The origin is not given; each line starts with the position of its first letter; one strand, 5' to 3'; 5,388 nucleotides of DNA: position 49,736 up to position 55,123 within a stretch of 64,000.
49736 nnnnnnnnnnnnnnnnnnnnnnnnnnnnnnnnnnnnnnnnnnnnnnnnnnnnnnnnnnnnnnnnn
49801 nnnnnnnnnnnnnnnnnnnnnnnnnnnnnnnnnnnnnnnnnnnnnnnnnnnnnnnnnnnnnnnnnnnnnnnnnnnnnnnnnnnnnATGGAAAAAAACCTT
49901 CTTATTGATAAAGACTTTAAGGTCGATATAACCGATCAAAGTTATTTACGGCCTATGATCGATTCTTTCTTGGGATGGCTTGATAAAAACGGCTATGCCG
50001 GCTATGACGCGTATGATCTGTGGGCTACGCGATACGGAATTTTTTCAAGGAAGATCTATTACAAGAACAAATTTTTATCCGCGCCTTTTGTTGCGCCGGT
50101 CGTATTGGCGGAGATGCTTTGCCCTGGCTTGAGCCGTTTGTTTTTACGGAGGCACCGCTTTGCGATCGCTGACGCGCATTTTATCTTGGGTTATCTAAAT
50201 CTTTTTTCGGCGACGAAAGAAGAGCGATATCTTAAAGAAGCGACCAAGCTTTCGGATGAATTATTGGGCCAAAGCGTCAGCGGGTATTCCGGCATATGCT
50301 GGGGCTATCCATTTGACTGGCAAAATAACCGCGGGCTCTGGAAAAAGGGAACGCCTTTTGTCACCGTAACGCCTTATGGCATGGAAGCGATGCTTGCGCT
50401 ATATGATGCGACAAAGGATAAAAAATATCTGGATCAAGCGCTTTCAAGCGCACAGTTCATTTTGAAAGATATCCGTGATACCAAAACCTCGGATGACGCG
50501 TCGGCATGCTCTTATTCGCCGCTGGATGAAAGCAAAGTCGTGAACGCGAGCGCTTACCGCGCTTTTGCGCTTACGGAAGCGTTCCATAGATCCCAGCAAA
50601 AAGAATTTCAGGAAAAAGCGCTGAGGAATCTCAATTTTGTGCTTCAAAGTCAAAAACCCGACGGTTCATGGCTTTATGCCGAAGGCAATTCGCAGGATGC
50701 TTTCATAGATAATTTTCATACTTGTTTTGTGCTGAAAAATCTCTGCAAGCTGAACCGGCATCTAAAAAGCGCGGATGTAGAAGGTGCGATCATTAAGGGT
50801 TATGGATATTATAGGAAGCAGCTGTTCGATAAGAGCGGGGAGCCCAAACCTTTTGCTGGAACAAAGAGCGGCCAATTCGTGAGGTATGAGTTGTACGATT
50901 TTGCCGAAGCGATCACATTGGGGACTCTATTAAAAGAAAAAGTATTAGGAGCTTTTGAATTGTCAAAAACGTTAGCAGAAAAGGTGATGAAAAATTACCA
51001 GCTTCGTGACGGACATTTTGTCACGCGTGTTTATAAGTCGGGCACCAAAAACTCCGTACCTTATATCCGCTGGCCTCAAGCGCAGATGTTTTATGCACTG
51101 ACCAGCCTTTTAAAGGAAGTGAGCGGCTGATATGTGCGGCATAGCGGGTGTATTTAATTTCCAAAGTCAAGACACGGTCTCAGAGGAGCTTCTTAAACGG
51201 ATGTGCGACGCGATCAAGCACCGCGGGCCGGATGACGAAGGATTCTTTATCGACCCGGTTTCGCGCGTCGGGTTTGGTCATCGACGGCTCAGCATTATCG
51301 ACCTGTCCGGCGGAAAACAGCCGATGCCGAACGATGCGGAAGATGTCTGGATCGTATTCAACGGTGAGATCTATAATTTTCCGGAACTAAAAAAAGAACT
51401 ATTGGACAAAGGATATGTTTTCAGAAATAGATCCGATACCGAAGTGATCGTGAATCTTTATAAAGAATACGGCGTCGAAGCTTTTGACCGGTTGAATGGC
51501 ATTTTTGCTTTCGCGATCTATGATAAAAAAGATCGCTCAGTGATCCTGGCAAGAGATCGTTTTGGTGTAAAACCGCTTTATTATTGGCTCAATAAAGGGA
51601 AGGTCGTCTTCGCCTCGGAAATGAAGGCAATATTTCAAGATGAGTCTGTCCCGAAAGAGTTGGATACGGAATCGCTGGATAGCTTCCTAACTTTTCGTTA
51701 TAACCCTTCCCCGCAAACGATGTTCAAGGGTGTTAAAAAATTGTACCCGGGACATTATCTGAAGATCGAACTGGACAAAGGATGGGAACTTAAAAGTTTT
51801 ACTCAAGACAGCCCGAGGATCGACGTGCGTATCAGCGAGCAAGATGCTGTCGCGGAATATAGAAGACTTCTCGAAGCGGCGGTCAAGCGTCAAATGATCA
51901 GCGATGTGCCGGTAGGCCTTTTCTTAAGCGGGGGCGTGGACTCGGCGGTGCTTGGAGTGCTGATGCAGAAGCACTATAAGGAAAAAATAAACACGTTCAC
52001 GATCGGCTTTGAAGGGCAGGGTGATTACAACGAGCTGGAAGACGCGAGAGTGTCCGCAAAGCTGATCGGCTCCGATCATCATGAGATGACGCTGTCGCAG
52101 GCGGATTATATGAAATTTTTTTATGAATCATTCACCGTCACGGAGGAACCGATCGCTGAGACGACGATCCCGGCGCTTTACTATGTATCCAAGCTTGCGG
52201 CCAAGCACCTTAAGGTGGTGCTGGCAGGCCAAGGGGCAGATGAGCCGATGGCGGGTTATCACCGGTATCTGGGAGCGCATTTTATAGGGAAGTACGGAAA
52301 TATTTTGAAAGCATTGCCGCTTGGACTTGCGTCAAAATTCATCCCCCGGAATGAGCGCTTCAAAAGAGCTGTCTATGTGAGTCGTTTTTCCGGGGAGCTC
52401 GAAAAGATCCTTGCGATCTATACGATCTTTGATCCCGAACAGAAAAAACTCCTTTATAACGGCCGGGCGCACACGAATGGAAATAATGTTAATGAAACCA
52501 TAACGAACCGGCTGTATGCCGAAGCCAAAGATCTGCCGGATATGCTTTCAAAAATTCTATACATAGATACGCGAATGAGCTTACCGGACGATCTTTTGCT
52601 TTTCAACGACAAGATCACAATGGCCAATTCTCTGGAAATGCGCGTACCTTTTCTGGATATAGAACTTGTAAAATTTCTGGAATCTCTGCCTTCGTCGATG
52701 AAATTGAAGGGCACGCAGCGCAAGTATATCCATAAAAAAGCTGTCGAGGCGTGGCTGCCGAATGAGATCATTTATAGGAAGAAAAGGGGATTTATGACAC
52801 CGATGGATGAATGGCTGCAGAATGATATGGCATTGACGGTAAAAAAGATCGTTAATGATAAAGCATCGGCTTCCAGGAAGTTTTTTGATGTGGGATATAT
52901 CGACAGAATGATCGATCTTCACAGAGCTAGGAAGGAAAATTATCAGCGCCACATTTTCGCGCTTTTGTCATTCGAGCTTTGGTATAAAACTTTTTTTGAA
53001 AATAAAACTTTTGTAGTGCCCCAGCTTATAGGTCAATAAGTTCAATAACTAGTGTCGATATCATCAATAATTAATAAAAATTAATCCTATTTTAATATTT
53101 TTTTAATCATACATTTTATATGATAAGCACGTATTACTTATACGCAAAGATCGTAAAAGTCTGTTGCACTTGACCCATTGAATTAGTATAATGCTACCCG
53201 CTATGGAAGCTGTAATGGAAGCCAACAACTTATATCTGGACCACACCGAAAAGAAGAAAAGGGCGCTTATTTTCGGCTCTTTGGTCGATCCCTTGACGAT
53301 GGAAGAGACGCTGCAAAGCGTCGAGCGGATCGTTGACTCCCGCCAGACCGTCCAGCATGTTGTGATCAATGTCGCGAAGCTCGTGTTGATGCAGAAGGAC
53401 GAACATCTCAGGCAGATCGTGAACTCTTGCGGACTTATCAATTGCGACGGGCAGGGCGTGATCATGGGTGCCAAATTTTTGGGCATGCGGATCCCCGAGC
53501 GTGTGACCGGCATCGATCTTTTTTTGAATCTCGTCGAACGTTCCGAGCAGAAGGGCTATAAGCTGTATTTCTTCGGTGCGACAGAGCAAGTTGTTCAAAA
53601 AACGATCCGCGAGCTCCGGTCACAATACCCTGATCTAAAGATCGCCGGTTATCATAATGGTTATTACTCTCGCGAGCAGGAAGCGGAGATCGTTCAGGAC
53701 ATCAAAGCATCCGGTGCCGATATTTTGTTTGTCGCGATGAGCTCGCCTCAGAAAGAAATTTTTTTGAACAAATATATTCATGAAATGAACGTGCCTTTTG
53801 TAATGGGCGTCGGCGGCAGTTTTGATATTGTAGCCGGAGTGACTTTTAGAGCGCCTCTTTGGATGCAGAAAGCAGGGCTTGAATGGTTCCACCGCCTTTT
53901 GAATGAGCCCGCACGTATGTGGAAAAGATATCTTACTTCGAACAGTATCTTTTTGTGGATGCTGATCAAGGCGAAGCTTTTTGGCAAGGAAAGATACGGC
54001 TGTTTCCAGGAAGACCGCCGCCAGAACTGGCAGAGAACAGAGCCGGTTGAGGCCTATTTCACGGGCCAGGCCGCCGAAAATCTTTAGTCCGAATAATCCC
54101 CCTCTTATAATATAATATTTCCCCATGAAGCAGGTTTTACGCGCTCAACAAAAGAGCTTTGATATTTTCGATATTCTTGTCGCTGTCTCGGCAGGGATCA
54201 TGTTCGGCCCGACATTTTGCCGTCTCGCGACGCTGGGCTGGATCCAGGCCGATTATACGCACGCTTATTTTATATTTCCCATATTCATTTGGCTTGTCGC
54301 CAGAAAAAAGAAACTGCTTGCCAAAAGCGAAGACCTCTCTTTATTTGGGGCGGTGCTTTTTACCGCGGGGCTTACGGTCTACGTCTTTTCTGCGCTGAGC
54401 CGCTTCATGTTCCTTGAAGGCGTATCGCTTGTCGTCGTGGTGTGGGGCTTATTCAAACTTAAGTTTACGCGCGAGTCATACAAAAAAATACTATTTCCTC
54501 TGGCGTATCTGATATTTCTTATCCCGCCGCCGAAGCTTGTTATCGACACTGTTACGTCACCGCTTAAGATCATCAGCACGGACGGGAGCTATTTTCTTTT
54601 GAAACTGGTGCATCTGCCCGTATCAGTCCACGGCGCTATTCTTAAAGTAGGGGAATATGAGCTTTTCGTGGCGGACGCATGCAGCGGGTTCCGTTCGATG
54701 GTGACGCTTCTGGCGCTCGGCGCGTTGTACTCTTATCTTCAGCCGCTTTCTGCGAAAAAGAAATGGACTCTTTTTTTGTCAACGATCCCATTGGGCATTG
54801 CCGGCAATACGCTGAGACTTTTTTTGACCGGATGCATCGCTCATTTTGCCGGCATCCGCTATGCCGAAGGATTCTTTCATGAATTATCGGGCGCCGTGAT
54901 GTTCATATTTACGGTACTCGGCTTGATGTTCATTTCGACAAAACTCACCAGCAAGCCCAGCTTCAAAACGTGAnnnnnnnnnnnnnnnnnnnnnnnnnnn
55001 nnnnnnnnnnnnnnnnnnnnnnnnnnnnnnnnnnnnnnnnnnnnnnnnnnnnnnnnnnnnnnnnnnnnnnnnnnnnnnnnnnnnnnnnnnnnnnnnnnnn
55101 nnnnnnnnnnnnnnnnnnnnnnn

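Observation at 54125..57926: PEP-CTERM/exosortase module with an embedded cytoplasmic papain-like peptidase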

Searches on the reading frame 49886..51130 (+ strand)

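Call 22: search_protein_families(library=ncbifam, proteins=[window:49886-51130:+], max_evalue=0.00001)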
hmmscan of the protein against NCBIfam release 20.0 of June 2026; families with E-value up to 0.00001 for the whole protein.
window:49886-51130:+ (414 aa): 0 families

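Call 67: search_protein_families(library=pfam, proteins=[window:49886-51130:+], max_evalue=0.001)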
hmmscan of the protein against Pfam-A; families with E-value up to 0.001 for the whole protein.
window:49886-51130:+ (414 aa): 3 families
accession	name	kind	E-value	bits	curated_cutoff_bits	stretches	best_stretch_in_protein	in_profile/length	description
PF09492.16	Pec_lyase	-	1.8e-05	24.6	22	0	220-262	39-81/292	Pectic acid lyase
PF07221.17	GlcNAc_2-epim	-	2.3e-05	24.2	23.4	0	166-199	146-179/347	N-acylglucosamine 2-epimerase (GlcNAc 2-epimerase)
PF06917.19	Pectate_lyase_2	-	0.0004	19.6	26.6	0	92-131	401-440/491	Periplasmic pectate lyase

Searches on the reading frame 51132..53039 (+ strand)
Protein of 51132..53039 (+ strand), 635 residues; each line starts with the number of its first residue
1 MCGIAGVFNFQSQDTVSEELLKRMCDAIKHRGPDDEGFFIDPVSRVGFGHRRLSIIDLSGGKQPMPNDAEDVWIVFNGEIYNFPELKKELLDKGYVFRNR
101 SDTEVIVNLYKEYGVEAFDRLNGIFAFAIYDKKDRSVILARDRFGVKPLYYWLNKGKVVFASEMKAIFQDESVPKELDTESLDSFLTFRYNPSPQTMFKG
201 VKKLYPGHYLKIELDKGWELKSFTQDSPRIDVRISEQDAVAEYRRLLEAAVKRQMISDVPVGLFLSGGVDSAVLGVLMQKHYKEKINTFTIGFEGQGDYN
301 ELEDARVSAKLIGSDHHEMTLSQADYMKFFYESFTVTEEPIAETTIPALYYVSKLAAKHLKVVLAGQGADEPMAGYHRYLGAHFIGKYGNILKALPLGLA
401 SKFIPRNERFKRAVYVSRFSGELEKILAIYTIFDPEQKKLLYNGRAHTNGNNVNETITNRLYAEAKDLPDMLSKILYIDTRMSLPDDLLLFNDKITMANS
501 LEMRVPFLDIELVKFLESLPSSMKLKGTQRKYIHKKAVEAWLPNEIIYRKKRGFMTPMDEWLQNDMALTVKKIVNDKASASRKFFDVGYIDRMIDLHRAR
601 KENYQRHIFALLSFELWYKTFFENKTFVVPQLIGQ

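Call 23: search_protein_families(library=ncbifam, proteins=[window:51132-53039:+], max_evalue=0.00001)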
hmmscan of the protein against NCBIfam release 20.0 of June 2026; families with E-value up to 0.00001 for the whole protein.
window:51132-53039:+ (635 aa): 9 families
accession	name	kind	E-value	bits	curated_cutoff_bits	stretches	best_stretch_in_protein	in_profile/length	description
TIGR03108.1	eps_aminotran_1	hypoth_equivalog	6.7e-156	520.6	816.9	1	1-616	1-623/628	XrtA/PEP-CTERM system amidotransferase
TIGR01536.1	asn_synth_AEB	equivalog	2.7e-154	515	267.1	1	2-554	1-517/517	asparagine synthase (glutamine-hydrolyzing)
TIGR03104.1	trio_amidotrans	equivalog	3.1e-121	405.4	570.1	2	1-379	1-383/589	N-acetylglutaminylglutamine amidotransferase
NF006949.0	PRK09431.1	equivalog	1.9e-100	337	499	3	1-169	1-167/554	asparagine synthase B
NF033535.1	lass_lactam_cya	exception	2e-67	228.2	525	2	1-378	1-381/668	lasso peptide isopeptide bond-forming cyclase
NF033561.1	macrolact_Ik_Al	subfamily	2.5e-18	66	300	1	126-348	82-303/561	albusnodin/ikarugamycin family macrolactam cyclase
NF001484.0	PRK00331.1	subfamily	1.1e-12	47.1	381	1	64-170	87-201/601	isomerizing glutamine--fructose-6-phosphate transaminase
TIGR01135.1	glmS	equivalog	1e-11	44.1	418.05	1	68-170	90-200/607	glutamine--fructose-6-phosphate transaminase (isomerizing)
TIGR01134.1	purF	equivalog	2.5e-10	40.3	350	1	46-168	66-200/432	amidophosphoribosyltransferase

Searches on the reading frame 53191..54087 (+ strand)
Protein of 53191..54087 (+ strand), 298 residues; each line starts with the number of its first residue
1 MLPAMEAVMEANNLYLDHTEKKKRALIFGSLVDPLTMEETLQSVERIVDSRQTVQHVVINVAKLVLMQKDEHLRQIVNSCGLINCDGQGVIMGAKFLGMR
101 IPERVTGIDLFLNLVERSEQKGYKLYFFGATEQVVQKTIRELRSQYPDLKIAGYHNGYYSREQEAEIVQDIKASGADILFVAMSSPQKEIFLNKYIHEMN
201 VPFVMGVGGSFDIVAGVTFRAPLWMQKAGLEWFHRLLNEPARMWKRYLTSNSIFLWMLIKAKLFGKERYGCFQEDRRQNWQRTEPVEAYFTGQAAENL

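Call 23: search_protein_families(library=ncbifam, proteins=[window:53191-54087:+], max_evalue=0.00001)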
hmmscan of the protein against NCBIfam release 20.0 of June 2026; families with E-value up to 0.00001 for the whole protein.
window:53191-54087:+ (298 aa): 4 families
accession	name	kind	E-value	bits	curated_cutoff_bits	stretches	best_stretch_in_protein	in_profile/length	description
TIGR00696.1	wecG_tagA_cpsF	superfamily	1.1e-47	162.1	69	1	76-249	2-175/178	WecB/TagA/CpsF family glycosyltransferase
NF041872.1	EPS_EpsA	equivalog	3.6e-44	151.1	500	1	20-260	13-256/265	exopolysaccharide biosynthesis glycosyltransferase EpsA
NF002980.1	PRK03692.1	equivalog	9.5e-42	143.1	323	1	46-247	23-225/240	lipopolysaccharide N-acetylmannosaminouronosyltransferase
NF041710.1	UDPacetylman_taseTarA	equivalog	5.7e-40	137.3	350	1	19-262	3-244/247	N-acetylglucosaminyldiphosphoundecaprenol N-acetyl-beta-D-mannosaminyltransferase TarA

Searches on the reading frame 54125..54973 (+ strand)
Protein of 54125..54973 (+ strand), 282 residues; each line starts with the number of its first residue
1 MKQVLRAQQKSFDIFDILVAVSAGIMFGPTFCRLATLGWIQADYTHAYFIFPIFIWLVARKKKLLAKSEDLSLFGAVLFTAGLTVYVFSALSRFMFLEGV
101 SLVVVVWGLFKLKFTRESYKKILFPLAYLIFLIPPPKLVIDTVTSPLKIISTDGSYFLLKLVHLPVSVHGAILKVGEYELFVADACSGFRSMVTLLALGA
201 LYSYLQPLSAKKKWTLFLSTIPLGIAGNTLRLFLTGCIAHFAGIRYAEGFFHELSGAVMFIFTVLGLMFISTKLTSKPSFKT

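Call 3: search_protein_families(library=ncbifam, proteins=[window:54125-54973:+], max_evalue=0.1)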
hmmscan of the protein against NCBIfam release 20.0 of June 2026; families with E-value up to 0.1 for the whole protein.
window:54125-54973:+ (282 aa): 19 families
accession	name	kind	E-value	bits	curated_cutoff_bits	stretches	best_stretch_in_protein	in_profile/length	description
NF035943.2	exosort_XrtV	exception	1.3e-49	168.9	313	1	17-274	6-266/270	exosortase V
TIGR03109.2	exosort_XrtA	exception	1.3e-48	165.7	208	1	19-273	6-258/261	exosortase A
TIGR04152.1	exosort_VPLPA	exception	8.6e-48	163.6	400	1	39-270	5-238/486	VPLPA-CTERM-specific exosortase XrtD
TIGR02602.1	8TM_EpsH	subfamily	1.2e-46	159.2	105.55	1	39-270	5-235/241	exosortase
NF038142.1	exosort_XrtW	exception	3.8e-39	134.4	425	1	17-276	6-267/494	exosortase W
TIGR03113.1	exosort_XrtB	exception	2.2e-36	125.8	275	1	25-272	10-262/268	exosortase B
TIGR04178.1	exo_archaeo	signature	1e-18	67.4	23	1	181-274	2-94/97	exosortase/archaeosortase family protein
TIGR04151.1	exosort_VPDSG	exception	2.9e-18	66.3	300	1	2-269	18-294/306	VPDSG-CTERM-specific exosortase XrtC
NF033770.1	exosort_XrtT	exception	1e-09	37.5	250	1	50-273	39-266/472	exosortase T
TIGR04156.1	cyanoexo_CrtB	exception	2.5e-09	37.1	300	1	47-274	40-266/280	cyanoexosortase B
TIGR04476.1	exosort_XrtN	exception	4.1e-08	32.8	200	1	47-277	29-250/406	exosortase N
TIGR03763.1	cyanoexo_CrtA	exception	1.1e-07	31.6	150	1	63-264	58-248/260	cyanoexosortase A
NF050190.1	exosort_XrtZ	exception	2.2e-05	23.1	475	1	144-233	21-109/460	exosortase Z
NF033464.1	cyanoexo_CrtC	exception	5.8e-05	22.8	225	1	18-264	9-264/278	cyanoexosortase C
TIGR04124.1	archaeo_artE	exception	6.8e-05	23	95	1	137-273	20-149/153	archaeosortase family protein ArtE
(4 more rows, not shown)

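Call 4: search_protein_families(library=pfam, proteins=[window:54125-54973:+], max_evalue=0.1)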
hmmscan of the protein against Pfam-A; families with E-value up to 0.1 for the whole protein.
window:54125-54973:+ (282 aa): 1 family
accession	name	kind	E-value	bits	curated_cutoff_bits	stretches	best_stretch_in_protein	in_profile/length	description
PF09721.15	Exosortase_EpsH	-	1.4e-55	188.9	25.7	1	23-270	4-250/254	Transmembrane exosortase (Exosortase_EpsH)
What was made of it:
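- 54125..54973 (+): Exosortase (EpsH family), XrtA/XrtV-like but below every named-subtype cut-off. XrtV scores 168.9 against a cut-off of 313, and XrtA 165.7 against 208 (calls 3, 4).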

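Call 64: find_related_loci(query=A4, collection=metagenome_contigs, flank=10000)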
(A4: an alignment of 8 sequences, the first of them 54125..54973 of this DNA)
Query A4 (282 aa) in metagenome_contigs; peptide patterns used: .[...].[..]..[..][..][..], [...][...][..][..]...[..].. (x = any residue, [..] = any of these).
600 stretches matched a pattern (row limit reached: there are more); 514 encode a relative of the query (tblastn E <= 1e-3); the best 80 are kept; 80 distinct loci.
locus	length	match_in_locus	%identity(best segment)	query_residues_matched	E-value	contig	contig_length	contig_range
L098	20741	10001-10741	55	25-271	2e-84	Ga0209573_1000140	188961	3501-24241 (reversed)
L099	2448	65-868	42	9-274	1e-57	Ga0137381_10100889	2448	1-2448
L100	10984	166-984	32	11-277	7e-44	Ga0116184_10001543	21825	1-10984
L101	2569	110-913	32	11-274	1e-42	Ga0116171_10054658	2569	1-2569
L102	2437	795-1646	34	6-279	8e-42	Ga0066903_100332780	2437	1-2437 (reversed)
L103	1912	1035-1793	33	25-277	7e-42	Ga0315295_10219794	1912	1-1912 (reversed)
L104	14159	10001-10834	30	14-277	5e-41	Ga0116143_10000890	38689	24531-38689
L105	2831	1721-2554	30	14-277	4e-41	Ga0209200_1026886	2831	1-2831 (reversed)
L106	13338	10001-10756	31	24-274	9e-41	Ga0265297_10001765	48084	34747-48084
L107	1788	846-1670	30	5-274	1e-38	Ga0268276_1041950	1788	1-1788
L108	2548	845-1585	35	19-261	1e-37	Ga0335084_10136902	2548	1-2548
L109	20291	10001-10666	36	41-261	4e-37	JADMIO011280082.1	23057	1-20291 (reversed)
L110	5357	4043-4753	32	39-274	1e-36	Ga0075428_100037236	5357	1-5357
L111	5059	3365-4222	30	14-277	1e-36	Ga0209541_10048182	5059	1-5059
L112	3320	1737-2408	35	38-260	1e-36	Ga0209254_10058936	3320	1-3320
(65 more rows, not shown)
